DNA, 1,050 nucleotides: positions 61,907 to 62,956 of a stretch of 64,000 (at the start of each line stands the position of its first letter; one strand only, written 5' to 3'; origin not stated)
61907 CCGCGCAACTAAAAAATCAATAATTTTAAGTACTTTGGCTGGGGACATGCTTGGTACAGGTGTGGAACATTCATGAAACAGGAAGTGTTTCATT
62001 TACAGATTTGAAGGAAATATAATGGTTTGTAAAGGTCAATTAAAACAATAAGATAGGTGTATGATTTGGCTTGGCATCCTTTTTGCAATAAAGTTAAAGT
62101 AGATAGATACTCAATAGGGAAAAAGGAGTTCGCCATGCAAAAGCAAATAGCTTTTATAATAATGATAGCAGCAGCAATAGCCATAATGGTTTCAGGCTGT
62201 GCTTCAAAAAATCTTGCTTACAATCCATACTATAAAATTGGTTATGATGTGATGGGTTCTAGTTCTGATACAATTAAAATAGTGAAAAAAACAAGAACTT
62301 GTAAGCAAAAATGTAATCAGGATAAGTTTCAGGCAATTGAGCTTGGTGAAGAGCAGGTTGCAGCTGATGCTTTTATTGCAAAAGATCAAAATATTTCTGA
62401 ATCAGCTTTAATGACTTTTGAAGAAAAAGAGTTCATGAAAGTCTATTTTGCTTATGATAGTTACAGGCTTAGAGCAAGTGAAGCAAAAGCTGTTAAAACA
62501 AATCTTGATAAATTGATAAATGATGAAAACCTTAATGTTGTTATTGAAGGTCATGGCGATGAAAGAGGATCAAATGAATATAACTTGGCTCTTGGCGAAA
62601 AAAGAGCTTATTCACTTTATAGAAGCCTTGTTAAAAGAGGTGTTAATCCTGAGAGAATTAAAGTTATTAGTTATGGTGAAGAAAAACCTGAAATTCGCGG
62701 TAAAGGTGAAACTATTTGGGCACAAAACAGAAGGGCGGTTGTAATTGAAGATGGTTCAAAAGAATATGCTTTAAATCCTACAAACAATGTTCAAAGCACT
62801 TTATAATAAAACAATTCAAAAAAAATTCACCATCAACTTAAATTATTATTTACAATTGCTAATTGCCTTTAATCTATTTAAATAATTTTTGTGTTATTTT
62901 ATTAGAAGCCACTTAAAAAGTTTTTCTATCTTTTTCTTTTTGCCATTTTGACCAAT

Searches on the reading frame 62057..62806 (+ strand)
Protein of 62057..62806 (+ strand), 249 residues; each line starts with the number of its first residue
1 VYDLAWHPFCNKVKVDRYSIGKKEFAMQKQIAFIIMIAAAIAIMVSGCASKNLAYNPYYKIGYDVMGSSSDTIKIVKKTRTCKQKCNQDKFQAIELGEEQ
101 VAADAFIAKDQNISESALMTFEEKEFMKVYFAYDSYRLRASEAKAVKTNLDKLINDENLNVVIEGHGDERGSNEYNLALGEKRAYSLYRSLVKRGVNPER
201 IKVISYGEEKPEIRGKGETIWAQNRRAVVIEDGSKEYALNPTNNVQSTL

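Call 31: search_protein_families(library=pfam, proteins=[window:62057-62806:+])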
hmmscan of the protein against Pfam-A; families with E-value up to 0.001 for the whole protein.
window:62057-62806:+ (249 aa): 1 family
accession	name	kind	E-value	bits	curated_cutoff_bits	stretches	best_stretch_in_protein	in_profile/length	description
PF00691.25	OmpA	-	2.2e-17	63.6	27.2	1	130-219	1-92/98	OmpA family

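Call 57: search_protein_families(library=ncbifam, proteins=[window:62135-62806:+], max_evalue=0.01)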
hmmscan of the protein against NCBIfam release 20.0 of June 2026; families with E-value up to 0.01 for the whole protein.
window:62135-62806:+ (223 aa): 32 families (the best 25 are shown)
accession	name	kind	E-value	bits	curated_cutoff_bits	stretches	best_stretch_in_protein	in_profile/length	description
TIGR02802.1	Pal_lipo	equivalog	3.3e-35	120.3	125.35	1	102-203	1-102/104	peptidoglycan-associated lipoprotein Pal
NF008067.1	PRK10802.1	equivalog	3.1e-26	92.2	261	1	56-204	22-170/171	peptidoglycan-associated lipoprotein Pal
NF053611.1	YiaD_Gzip_OmpA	equivalog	7.2e-20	71.6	175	1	102-201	103-202/206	YiaD family glycine zipper/OmpA-like lipoprotein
NF053613.1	OMP_toxin_LptF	equivalog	6.1e-18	65.4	400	1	100-204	140-245/256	lipotoxin F family OmpA-related lipoprotein LptF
NF053612.1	anchor_PA1041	equivalog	7.9e-17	62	250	1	82-201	114-231/236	PA1041 family peptidoglycan-binding anchor lipoprotein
NF053585.1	OMP_LP_YfiB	equivalog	5e-16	59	128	1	101-204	56-159/163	outer membrane lipoprotein YfiB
NF052230.1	T9SS_PorE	exception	8.5e-14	50.7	600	1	102-187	516-601/648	PorE family type IX secretion system protein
NF045787.1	OmpABordt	equivalog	4.1e-13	49.5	200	1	57-202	43-186/194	outer membrane protein OmpA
NF053607.1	CHU_0125_OmpA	equivalog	4.6e-13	48.5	620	1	70-201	506-632/639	CHU_0125 family OmpA-like outer membrane integrity protein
TIGR03789.1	pdsO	hypoth_equivalog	5.9e-12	45.8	152.2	1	52-200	94-238/243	sortase-associated OmpA-like protein PdsO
NF033763.1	exchanger_TraB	exception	1.1e-11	43.5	700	1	128-201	419-493/522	outer membrane exchange protein TraB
NF047726.1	AutTranAdhPGAsTpgA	equivalog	6.8e-10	38.6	350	1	84-181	133-237/268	trimeric autotransporter adhesin/peptidogylcan-associated protein TpgA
NF007804.1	PRK10510.1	equivalog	2.5e-09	36.8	307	1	104-202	115-213/219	OmpA family lipoprotein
NF008071.1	PRK10808.1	equivalog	3e-09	36.7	277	1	102-187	232-319/358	porin OmpA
NF006541.1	PRK09038.1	equivalog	6.3e-09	35.8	283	1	104-204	144-247/253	flagellar motor protein MotD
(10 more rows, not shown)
